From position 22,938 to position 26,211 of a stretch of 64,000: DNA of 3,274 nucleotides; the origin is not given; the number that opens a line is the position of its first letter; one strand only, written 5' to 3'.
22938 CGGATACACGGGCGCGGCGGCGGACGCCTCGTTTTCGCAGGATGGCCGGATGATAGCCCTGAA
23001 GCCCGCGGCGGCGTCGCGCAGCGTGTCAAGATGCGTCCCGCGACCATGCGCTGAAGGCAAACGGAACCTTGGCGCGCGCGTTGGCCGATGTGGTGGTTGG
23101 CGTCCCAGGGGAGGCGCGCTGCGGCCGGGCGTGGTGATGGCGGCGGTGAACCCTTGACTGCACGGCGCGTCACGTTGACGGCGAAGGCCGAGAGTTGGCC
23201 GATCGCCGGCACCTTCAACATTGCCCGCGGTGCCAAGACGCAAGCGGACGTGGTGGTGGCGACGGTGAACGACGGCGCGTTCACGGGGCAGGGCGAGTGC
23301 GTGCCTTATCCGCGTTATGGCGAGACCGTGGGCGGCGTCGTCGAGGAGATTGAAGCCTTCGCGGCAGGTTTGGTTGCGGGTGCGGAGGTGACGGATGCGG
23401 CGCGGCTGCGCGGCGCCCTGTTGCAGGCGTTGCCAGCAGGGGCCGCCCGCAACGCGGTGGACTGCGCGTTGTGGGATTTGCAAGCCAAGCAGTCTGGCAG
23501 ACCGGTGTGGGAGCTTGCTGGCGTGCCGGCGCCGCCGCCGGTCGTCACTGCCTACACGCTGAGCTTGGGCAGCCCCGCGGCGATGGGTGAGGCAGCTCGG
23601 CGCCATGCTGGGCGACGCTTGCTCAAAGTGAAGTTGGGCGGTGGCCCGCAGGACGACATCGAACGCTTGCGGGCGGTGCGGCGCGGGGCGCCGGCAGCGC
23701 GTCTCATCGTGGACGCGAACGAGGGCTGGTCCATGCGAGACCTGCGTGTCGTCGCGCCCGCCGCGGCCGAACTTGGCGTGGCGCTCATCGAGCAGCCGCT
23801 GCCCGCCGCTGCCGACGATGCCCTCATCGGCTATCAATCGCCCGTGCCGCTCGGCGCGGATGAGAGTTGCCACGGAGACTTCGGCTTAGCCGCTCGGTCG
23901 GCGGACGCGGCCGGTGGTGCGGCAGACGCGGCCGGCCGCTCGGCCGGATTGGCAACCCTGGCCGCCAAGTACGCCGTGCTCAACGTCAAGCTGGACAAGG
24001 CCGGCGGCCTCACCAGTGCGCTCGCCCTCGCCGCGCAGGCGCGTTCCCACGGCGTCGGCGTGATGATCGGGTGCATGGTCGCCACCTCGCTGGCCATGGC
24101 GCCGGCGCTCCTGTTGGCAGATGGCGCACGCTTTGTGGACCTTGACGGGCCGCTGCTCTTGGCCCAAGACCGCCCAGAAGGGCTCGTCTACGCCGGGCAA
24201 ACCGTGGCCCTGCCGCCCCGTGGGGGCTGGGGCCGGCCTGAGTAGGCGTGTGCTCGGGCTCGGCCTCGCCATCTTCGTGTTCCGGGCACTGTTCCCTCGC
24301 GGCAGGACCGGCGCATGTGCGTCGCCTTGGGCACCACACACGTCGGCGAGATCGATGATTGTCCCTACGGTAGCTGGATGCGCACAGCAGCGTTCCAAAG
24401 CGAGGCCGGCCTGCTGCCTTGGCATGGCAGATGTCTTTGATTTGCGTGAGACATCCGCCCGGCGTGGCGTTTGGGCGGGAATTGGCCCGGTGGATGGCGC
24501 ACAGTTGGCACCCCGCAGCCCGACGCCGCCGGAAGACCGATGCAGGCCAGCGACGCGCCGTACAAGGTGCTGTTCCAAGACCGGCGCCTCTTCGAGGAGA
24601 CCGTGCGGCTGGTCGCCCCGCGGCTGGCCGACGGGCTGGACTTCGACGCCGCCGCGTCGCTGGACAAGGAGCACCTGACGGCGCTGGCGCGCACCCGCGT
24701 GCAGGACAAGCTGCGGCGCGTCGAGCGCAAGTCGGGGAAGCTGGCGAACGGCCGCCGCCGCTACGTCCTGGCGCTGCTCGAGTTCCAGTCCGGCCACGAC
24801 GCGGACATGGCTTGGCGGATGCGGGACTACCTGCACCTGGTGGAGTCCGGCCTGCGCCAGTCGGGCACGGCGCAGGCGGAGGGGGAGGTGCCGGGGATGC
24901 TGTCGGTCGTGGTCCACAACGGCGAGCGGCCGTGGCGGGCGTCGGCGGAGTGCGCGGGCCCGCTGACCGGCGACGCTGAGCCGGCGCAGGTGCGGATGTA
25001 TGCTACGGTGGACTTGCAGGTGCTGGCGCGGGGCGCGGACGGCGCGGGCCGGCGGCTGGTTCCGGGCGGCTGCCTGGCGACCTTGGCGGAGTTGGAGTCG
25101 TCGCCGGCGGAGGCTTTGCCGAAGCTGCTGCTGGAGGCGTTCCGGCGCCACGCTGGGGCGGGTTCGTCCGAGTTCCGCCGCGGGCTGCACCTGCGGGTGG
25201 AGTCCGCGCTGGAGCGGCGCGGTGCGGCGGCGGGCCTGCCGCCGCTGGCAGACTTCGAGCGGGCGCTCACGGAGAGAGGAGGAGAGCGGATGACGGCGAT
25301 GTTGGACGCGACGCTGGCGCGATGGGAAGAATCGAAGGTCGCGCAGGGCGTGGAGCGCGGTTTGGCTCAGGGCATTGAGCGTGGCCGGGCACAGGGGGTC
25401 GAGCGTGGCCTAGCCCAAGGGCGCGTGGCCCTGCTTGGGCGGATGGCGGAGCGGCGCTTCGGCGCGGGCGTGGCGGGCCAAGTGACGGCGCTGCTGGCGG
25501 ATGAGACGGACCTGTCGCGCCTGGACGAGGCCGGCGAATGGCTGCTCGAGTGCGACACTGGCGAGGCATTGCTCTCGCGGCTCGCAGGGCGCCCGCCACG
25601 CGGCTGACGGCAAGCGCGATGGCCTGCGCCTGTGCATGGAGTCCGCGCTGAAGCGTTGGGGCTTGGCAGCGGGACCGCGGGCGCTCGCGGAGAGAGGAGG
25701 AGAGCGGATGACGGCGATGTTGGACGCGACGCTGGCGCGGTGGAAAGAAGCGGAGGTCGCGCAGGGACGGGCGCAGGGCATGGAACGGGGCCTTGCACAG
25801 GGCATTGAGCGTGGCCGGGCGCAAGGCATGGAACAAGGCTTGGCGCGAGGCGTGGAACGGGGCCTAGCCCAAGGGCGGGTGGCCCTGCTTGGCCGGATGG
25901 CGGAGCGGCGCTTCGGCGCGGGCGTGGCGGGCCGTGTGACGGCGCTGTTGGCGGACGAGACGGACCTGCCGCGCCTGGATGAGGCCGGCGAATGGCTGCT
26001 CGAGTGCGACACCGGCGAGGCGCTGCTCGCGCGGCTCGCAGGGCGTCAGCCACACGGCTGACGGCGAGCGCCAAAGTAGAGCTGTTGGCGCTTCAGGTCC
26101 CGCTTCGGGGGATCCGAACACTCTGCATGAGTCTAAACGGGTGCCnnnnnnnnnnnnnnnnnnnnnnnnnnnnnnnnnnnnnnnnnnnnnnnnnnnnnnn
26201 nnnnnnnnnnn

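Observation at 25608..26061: Each Rpn locus is followed by a stand-alone tandem duplicate of its own C-terminal module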

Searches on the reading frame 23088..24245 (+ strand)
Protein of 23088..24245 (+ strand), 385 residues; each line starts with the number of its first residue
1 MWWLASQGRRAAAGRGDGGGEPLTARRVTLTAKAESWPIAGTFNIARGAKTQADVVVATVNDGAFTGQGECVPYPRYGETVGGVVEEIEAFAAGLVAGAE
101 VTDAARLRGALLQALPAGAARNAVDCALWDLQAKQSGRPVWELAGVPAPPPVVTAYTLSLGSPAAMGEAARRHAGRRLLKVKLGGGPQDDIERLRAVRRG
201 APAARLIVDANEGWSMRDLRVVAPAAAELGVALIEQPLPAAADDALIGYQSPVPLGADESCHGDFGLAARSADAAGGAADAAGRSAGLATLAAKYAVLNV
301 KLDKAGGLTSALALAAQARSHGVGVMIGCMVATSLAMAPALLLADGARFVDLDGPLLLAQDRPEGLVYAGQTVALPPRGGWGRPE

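Call 52: search_protein_families(library=pfam, proteins=[window:23088-24245:+], max_evalue=0.00001)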
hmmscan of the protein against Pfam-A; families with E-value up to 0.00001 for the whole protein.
window:23088-24245:+ (385 aa): 2 families
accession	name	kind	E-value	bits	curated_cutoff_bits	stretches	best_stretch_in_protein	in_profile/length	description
PF13378.12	MR_MLE_C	-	7.4e-26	91.7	29.4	1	168-382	4-212/219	Enolase C-terminal domain-like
PF02746.21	MR_MLE_N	-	4.2e-14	53.2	22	1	29-145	3-117/117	Mandelate racemase / muconate lactonizing enzyme, N-terminal domain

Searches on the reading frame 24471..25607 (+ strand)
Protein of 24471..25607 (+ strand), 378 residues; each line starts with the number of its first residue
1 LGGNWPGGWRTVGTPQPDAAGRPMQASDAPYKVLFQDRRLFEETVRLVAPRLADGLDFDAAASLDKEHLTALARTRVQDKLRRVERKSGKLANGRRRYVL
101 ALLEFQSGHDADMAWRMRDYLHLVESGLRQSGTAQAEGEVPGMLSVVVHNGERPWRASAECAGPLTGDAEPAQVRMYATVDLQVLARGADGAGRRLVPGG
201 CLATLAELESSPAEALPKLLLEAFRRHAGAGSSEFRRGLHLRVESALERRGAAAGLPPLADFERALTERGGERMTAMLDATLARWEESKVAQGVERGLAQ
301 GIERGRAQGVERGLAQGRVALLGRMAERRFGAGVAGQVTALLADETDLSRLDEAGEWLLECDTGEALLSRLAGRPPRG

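Call 8: search_protein_families(library=pfam, proteins=[window:24471-25607:+], max_evalue=1)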
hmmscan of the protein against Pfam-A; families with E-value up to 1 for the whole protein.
window:24471-25607:+ (378 aa): 1 family
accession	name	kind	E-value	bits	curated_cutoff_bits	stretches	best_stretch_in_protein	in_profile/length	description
PF04754.18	Transposase_31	-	1e-05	25.7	21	1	90-166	62-134/203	Putative transposase, YhgA-like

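Call 17: find_homologous_proteins(query=window:24537-25607:+)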
Query window:24537-25607:+ (356 aa): 226 proteins with E <= 0.001 among 8000 candidates; the best 120 are listed.
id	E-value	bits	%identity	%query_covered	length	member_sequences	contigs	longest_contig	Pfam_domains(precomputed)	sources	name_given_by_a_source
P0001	5.4e-206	702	89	100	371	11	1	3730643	PF04754.19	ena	-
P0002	6.4e-206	702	94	100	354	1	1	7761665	-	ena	-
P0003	3.0e-205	699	93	100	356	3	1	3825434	PF04754.19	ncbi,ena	-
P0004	1.7e-200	684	92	100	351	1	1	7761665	PF04754.19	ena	-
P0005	7.7e-165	567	78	98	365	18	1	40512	-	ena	-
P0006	5.6e-157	541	75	98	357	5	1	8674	PF04754.19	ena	-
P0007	1.0e-156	540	76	98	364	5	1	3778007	-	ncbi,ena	-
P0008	6.2e-156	537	71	98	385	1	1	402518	PF04754.19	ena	-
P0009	1.2e-155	536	74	99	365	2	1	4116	PF04754.19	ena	-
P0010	2.2e-155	535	75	98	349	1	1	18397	PF04754.19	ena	-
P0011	2.5e-155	535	73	99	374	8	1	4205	PF04754.19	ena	-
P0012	1.8e-154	532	75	98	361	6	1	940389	PF04754.19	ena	-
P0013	3.6e-154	531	73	97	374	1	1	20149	PF04754.19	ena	-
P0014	1.0e-153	530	73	98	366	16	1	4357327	-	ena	-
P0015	2.7e-153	529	75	98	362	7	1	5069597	PF04754.19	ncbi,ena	-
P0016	5.1e-153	528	74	98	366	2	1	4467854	PF04754.19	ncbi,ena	-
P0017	2.1e-152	526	75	97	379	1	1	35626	PF04754.19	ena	-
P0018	2.8e-152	525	72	98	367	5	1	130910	PF04754.19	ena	-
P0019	2.6e-151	522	72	98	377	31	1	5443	PF04754.19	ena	-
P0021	1.2e-150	520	74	98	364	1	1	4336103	PF04754.19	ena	-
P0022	3.4e-150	518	73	98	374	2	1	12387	PF04754.19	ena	-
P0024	1.4e-149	516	72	98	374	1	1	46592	PF04754.19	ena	-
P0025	1.2e-148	513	72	98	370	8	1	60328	PF04754.19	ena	-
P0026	1.4e-148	513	69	98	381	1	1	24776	PF04754.19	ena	-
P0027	7.4e-148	511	70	98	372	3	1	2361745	PF04754.19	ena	-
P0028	8.6e-148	511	73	99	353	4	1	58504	PF04754.19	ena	-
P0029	2.7e-147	509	71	98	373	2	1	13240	PF04754.19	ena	-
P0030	5.2e-145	501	71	98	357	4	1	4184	PF04754.19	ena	-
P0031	1.2e-144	500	67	99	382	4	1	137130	PF04754.19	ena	-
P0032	2.3e-144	499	69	100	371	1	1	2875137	PF04754.19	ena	-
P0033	2.4e-143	496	70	99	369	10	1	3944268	PF04754.19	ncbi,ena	-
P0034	2.6e-143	496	69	98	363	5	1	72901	PF04754.19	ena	-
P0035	3.8e-142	492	72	98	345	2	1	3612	PF04754.19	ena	-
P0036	1.0e-141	491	71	99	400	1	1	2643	PF04754.19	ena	-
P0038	6.6e-140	485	70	98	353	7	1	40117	PF04754.19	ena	-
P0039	3.8e-139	482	71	98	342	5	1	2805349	PF04754.19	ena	-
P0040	3.3e-138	479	70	91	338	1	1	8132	PF04754.19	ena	-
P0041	2.1e-137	476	70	99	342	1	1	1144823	PF04754.19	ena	-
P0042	3.8e-137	476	68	98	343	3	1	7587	PF04754.19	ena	-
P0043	1.5e-135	470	68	98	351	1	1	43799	PF04754.19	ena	-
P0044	7.1e-135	468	68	98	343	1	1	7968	PF04754.19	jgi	-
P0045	1.3e-132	461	68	98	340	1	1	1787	PF04754.19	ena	-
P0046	2.0e-132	460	67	98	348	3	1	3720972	PF04754.19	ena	-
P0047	4.6e-132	459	68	98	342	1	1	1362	PF04754.19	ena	-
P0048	2.2e-131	457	68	98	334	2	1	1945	PF04754.19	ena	-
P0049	2.3e-130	453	71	92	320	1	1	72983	PF04754.19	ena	-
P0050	8.5e-123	428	60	99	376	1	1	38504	PF04754.19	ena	-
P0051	1.4e-119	418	62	98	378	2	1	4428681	PF04754.19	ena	-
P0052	2.2e-119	417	61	98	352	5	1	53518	PF04754.19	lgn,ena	-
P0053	4.8e-118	413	61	98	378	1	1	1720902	PF04754.19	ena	-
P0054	7.7e-117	409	60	98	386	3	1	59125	PF04754.19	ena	-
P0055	3.2e-116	407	68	89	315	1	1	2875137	PF04754.19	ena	-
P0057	8.4e-112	392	60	98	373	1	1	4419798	PF04754.19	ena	-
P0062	1.6e-105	372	52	98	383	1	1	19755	PF04754.19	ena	-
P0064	1.2e-102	362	61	88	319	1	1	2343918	PF04754.19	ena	-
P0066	5.4e-101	357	51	98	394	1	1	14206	PF04754.19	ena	-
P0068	1.7e-98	349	54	98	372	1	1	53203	PF04754.19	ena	-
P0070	5.4e-96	340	55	98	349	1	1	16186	PF04754.19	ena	-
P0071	1.3e-95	339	54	98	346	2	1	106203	PF04754.19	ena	-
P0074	4.3e-95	337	55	98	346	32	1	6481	PF04754.19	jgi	-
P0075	3.0e-93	331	55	97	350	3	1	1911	PF04754.19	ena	-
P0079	3.4e-92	328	54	98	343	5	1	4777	PF04754.19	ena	-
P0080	1.1e-91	326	53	98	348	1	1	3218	PF04754.19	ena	-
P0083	1.7e-88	316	68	63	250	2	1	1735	PF04754.19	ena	-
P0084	2.5e-88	315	51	98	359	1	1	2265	PF04754.19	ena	-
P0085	3.2e-88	315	51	99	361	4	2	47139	PF04754.19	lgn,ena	-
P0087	1.8e-85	306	50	98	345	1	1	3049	PF04754.19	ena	-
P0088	2.0e-85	305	51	98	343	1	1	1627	PF04754.19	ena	-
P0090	6.3e-84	301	50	98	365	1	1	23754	PF04754.19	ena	-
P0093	6.4e-81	291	49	99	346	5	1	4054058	PF04754.19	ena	-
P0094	3.3e-80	288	49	99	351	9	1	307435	PF04754.19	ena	-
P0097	1.5e-77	280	46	98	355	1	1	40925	PF04754.19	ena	-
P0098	6.3e-75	271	78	46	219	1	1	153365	PF04754.19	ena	-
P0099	2.7e-73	266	68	52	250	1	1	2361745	PF04754.19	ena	-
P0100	1.8e-68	250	46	98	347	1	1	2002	PF04754.19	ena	-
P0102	1.5e-64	237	40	98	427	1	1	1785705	PF04754.19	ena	-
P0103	4.2e-63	232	40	98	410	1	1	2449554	PF04754.19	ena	-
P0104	1.8e-60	223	44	93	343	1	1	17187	PF04754.19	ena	-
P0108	1.5e-56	211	40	98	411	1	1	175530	PF04754.19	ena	-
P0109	9.0e-56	208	42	98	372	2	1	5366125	PF04754.19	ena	-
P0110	1.3e-53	201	40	99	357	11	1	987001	PF04754.19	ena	-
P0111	3.4e-50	190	40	99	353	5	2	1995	PF04754.19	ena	-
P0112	3.2e-36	144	34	97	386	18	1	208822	PF04754.19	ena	-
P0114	1.5e-35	142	34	97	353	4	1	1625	PF04754.19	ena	-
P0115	6.9e-35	139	33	97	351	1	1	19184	PF04754.19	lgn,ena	-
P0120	1.7e-32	132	32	97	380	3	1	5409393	PF04754.19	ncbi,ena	-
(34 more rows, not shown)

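Call 19: find_related_loci(query=A1, collection=genome_contigs, flank=3000)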
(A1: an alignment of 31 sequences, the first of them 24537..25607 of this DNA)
Query A1 (356 aa) in genome_contigs; peptide patterns used: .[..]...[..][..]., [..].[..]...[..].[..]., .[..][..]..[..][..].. (x = any residue, [..] = any of these).
306 stretches matched a pattern; 227 encode a relative of the query (tblastn E <= 1e-3); the best 80 are kept; 79 distinct loci.
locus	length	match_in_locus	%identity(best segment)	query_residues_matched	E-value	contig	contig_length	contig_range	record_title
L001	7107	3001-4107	91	1-356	0e+0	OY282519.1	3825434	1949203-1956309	MAG: uncultured Pseudomonadales bacterium genome assembly, chromosome: 1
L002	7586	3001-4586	93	1-356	0e+0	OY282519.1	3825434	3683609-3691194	MAG: uncultured Pseudomonadales bacterium genome assembly, chromosome: 1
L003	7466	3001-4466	91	1-356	0e+0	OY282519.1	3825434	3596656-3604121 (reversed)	MAG: uncultured Pseudomonadales bacterium genome assembly, chromosome: 1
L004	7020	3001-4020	88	1-356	0e+0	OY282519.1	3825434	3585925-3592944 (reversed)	MAG: uncultured Pseudomonadales bacterium genome assembly, chromosome: 1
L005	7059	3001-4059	75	2-350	1e-165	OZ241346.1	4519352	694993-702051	MAG: Candidatus Azotimanducaceae bacterium isolate 1a084ade-5f57-4f91-b07c-c4cd22397a73 genome assembly, chromosome: 1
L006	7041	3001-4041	75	1-349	2e-158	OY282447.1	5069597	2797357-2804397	MAG: uncultured Pseudomonadales bacterium genome assembly, chromosome: 1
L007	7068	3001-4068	72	2-349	3e-158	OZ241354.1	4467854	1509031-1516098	MAG: Candidatus Azotimanducaceae bacterium isolate fd6274a0-af80-476c-b5c2-d40413de7012 genome assembly, chromosome: 1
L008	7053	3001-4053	76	2-349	1e-158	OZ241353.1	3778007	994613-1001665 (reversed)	MAG: Candidatus Azotimanducaceae bacterium isolate e3e4c148-1896-45fc-9e70-f97964d5a610 genome assembly, chromosome: 1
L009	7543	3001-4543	70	1-349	9e-157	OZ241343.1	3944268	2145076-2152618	MAG: Candidatus Azotimanducaceae bacterium isolate 75a24efc-86fb-4457-ba1a-d67b369d5512 genome assembly, chromosome: 1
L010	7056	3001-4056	74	2-349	6e-156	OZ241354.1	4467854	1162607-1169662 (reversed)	MAG: Candidatus Azotimanducaceae bacterium isolate fd6274a0-af80-476c-b5c2-d40413de7012 genome assembly, chromosome: 1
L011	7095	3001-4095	68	1-349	9e-152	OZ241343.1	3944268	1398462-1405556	MAG: Candidatus Azotimanducaceae bacterium isolate 75a24efc-86fb-4457-ba1a-d67b369d5512 genome assembly, chromosome: 1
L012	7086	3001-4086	70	1-352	1e-150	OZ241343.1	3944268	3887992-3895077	MAG: Candidatus Azotimanducaceae bacterium isolate 75a24efc-86fb-4457-ba1a-d67b369d5512 genome assembly, chromosome: 1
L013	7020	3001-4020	71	2-352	1e-149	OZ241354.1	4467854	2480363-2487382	MAG: Candidatus Azotimanducaceae bacterium isolate fd6274a0-af80-476c-b5c2-d40413de7012 genome assembly, chromosome: 1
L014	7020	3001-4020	72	2-352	9e-149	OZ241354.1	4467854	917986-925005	MAG: Candidatus Azotimanducaceae bacterium isolate fd6274a0-af80-476c-b5c2-d40413de7012 genome assembly, chromosome: 1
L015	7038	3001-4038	70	1-352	3e-148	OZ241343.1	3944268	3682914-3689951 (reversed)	MAG: Candidatus Azotimanducaceae bacterium isolate 75a24efc-86fb-4457-ba1a-d67b369d5512 genome assembly, chromosome: 1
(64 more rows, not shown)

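Call 54: search_protein_families(library=padloc, proteins=[window:24537-25607:+], max_evalue=0.001)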
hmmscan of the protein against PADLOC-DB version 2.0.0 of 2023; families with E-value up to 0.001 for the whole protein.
window:24537-25607:+ (356 aa): 1 family
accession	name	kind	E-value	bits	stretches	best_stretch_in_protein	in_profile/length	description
PDLC01084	C3a178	-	0.00024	19.5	1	270-304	51-84/90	putative invertase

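Call 55: search_protein_families(library=ncbifam, proteins=[window:24537-25607:+], max_evalue=0.001)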
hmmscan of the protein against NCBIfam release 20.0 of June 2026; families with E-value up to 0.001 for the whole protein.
window:24537-25607:+ (356 aa): 2 families
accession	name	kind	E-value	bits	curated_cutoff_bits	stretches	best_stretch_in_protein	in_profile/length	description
NF004270.2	PRK05687.2-1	equivalog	0.0005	19.7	180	1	266-296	57-87/223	flagellar assembly protein FliH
NF009925.1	PRK13386.1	equivalog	0.00052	19.3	192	1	266-297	45-76/228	flagellar assembly protein FliH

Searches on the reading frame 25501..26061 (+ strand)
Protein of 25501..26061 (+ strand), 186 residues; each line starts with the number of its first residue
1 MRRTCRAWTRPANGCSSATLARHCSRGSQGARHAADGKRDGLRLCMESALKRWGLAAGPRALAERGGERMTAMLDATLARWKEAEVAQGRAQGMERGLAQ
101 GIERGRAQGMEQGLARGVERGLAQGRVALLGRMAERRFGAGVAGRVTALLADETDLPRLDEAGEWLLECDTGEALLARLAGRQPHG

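Call 8: search_protein_families(library=pfam, proteins=[window:25501-26061:+], max_evalue=1)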
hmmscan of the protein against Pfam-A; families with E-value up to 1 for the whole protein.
window:25501-26061:+ (186 aa): 1 family
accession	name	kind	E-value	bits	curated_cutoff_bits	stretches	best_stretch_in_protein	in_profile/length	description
PF09811.14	Yae1_N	-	0.18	12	27.5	1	92-127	4-39/39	Essential protein Yae1, N terminal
